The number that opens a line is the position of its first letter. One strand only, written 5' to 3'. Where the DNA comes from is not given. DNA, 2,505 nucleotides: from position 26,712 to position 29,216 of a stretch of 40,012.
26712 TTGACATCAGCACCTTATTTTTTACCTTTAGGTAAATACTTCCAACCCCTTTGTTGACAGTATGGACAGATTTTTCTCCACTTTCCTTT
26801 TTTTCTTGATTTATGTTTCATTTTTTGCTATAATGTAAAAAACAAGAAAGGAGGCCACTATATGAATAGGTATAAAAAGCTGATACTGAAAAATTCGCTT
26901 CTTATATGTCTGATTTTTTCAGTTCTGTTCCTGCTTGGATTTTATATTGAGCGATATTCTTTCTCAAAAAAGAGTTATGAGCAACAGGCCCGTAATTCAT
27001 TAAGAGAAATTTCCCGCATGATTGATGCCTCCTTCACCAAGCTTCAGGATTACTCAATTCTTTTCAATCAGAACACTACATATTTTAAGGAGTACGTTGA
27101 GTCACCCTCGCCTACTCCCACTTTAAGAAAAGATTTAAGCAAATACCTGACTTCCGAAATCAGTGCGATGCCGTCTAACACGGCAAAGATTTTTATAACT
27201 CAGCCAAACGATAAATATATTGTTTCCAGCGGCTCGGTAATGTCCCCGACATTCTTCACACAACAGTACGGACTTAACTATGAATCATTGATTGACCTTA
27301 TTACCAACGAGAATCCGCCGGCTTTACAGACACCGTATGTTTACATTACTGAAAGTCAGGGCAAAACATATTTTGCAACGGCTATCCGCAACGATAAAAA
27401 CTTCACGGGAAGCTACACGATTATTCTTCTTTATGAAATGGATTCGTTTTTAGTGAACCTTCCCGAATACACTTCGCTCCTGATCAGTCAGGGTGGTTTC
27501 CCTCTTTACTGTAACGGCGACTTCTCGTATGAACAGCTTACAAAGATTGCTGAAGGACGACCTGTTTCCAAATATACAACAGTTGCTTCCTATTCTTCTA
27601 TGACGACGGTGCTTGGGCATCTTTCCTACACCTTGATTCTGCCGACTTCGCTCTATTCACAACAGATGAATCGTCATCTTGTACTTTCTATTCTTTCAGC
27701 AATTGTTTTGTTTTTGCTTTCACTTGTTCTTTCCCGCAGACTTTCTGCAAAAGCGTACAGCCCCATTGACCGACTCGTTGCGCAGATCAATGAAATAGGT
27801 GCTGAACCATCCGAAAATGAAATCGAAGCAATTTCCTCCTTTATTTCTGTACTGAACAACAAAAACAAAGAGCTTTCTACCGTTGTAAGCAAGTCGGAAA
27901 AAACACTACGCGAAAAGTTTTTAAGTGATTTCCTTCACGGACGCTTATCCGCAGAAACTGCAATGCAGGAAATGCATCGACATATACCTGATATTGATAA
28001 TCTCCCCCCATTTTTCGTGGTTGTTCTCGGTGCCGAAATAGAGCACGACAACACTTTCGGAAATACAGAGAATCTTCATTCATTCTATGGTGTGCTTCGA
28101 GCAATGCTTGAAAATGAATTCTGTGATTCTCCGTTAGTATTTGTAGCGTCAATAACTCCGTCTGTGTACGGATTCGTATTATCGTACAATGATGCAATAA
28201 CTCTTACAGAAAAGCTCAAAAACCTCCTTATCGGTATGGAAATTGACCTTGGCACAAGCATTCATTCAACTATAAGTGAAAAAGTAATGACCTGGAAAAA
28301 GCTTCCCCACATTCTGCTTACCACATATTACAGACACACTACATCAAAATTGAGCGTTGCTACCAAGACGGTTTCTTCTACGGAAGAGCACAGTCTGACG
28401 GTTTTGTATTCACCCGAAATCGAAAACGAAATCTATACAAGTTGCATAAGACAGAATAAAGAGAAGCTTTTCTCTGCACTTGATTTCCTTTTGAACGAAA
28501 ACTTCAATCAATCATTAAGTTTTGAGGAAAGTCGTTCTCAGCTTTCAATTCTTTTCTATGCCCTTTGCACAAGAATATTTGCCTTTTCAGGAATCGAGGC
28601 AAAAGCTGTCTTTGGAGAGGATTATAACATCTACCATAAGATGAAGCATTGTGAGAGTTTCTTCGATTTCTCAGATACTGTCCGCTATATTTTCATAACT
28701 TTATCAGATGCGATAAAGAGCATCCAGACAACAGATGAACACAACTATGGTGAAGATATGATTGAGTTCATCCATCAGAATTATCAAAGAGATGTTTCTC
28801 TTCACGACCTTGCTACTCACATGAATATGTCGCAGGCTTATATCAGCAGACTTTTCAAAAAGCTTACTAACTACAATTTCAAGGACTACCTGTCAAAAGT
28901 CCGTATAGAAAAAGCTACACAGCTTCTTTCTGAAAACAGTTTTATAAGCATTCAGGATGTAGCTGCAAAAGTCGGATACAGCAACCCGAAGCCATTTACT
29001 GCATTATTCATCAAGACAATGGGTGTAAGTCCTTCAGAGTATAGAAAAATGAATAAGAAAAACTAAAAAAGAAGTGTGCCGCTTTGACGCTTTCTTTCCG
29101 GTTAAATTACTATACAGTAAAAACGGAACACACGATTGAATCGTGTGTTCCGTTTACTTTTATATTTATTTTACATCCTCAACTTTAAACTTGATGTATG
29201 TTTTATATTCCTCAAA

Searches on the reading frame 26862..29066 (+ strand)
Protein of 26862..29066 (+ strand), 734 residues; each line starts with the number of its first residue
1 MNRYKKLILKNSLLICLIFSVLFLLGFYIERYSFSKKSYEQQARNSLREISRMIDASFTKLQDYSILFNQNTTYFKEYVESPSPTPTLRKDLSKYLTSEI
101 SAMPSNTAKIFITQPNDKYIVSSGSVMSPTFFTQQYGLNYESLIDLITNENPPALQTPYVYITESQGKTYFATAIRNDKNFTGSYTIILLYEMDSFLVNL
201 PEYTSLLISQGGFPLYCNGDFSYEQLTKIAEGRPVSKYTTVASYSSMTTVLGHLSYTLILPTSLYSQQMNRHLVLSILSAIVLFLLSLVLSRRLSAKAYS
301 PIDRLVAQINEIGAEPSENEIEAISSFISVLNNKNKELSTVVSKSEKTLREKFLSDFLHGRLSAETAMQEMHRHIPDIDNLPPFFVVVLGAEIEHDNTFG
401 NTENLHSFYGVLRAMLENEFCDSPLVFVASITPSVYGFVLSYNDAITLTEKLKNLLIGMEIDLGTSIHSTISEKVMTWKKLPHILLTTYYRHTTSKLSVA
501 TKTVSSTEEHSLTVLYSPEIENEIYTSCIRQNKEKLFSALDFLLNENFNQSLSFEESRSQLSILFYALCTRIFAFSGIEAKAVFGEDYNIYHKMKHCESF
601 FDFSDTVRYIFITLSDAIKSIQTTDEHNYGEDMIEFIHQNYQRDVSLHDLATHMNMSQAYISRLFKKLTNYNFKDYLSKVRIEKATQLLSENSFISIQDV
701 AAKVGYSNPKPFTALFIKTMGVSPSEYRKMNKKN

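Call 4: search_protein_families(library=pfam, proteins=[window:26862-29066:+], max_evalue=0.001)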
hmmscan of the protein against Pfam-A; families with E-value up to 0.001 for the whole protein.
window:26862-29066:+ (734 aa): 2 families
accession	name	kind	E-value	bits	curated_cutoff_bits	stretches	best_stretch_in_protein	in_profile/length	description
PF12833.13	HTH_18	-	5.7e-22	78.2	33.6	1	650-729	1-79/80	Helix-turn-helix domain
PF00165.29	HTH_AraC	-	9.3e-13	48.4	26.6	2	695-729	9-42/42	Bacterial regulatory helix-turn-helix proteins, AraC family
